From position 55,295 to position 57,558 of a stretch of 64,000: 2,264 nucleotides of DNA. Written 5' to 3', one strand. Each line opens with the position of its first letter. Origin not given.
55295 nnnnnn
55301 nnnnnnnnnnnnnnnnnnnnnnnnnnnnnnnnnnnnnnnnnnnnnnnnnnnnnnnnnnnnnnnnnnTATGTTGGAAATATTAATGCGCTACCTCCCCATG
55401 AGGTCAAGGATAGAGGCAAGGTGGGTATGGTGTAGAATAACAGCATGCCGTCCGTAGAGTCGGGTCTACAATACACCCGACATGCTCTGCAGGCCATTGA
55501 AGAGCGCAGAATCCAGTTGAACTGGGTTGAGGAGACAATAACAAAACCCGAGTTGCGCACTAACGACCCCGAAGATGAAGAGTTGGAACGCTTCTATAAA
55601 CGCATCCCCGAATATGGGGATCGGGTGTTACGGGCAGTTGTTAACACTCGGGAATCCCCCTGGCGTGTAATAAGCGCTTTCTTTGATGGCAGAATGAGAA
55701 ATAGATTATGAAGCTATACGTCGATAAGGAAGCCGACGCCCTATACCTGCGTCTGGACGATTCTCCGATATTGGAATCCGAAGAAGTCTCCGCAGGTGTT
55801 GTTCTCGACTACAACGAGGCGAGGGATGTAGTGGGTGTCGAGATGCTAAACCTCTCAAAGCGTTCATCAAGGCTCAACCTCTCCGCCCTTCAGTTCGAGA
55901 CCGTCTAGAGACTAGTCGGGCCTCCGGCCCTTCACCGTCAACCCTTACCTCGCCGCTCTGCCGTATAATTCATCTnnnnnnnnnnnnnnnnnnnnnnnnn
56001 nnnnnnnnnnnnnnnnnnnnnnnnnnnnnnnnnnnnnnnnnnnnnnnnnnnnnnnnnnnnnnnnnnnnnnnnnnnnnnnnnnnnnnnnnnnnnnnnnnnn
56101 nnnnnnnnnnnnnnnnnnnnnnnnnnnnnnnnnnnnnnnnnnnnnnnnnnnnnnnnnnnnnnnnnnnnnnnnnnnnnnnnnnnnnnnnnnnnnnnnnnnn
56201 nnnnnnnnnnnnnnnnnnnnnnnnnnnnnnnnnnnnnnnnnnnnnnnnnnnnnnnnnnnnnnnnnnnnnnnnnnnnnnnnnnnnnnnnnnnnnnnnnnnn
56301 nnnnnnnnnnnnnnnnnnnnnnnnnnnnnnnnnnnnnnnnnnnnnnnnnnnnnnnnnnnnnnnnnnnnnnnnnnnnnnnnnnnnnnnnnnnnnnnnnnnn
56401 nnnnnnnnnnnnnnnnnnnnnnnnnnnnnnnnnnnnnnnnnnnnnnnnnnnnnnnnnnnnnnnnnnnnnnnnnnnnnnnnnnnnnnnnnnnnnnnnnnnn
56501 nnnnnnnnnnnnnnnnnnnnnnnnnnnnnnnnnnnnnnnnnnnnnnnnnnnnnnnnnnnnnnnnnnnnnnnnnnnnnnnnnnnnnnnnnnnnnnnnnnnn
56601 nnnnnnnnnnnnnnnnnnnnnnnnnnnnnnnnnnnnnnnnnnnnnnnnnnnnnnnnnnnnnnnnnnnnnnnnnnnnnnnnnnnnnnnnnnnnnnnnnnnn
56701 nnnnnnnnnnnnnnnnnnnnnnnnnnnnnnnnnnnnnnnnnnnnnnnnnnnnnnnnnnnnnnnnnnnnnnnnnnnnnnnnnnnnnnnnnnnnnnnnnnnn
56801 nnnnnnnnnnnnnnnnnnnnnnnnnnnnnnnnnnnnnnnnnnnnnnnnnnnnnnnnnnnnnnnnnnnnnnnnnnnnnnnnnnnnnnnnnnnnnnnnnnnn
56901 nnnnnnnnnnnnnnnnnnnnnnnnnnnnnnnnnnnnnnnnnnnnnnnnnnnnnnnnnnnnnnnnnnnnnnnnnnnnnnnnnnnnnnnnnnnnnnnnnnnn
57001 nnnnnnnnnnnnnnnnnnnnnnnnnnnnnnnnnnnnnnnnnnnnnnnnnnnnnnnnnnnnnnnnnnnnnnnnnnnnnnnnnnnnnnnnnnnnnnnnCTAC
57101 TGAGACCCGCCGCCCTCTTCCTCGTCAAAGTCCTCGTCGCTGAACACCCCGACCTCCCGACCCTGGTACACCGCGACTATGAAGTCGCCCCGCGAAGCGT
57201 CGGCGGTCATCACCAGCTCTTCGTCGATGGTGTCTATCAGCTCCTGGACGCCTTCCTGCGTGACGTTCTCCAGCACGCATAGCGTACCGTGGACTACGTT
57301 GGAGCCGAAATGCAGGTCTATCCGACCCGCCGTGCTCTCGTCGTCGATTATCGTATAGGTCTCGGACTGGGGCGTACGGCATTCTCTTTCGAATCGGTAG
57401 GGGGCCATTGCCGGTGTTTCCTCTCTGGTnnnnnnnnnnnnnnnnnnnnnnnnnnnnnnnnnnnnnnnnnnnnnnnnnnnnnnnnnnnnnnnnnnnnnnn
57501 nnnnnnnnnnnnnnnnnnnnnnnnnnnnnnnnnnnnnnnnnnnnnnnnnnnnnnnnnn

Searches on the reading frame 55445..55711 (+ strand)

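Call 3: search_protein_families(library=pfam, proteins=[window:55445-55711:+], max_evalue=0.01)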
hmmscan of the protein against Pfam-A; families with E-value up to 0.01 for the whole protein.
window:55445-55711:+ (88 aa): 2 families
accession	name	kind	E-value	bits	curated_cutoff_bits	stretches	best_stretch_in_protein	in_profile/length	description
PF14076.12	DUF4258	-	1.5e-13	51.2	25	1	10-79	1-70/71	Domain of unknown function (DUF4258)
PF04365.19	BrnT_toxin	-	0.0094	16.7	34.5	0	16-78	8-70/77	Ribonuclease toxin, BrnT, of type II toxin-antitoxin system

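Call 5: search_protein_families(library=padloc, proteins=[window:55445-55711:+], max_evalue=0.1)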
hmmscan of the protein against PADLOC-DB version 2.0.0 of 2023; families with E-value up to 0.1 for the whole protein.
window:55445-55711:+ (88 aa): 0 families

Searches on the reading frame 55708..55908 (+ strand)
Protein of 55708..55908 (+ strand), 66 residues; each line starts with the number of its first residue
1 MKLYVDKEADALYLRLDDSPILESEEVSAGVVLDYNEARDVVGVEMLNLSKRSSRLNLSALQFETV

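Call 3: search_protein_families(library=pfam, proteins=[window:55708-55908:+], max_evalue=0.01)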
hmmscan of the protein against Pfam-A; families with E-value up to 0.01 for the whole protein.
window:55708-55908:+ (66 aa): 1 family
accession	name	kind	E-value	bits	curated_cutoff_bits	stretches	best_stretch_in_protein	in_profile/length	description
PF10049.14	DUF2283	-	7.3e-15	55.3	23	1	5-50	4-49/49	Protein of unknown function (DUF2283)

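Call 5: search_protein_families(library=padloc, proteins=[window:55708-55908:+], max_evalue=0.1)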
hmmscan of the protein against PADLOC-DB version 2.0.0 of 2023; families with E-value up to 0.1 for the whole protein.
window:55708-55908:+ (66 aa): 0 families

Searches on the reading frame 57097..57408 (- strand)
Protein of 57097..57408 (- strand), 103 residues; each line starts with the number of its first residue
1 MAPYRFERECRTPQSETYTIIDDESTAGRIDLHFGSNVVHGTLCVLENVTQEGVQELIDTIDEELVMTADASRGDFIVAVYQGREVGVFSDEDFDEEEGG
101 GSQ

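Call 3: search_protein_families(library=pfam, proteins=[window:57097-57408:-], max_evalue=0.01)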
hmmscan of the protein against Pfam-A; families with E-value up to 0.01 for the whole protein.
window:57097-57408:- (103 aa): 0 families

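Call 5: search_protein_families(library=padloc, proteins=[window:57097-57408:-], max_evalue=0.1)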
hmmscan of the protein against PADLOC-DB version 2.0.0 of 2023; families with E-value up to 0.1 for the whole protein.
window:57097-57408:- (103 aa): 1 family
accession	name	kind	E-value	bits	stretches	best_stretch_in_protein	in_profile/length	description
PDLC01132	PD_DExK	-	0.002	15.7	1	17-87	93-161/231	PDDEXK_1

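Call 6: search_protein_families(library=ncbifam, proteins=[window:57097-57408:-], max_evalue=0.01)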
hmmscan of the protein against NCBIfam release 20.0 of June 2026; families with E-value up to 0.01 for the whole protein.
window:57097-57408:- (103 aa): 0 families
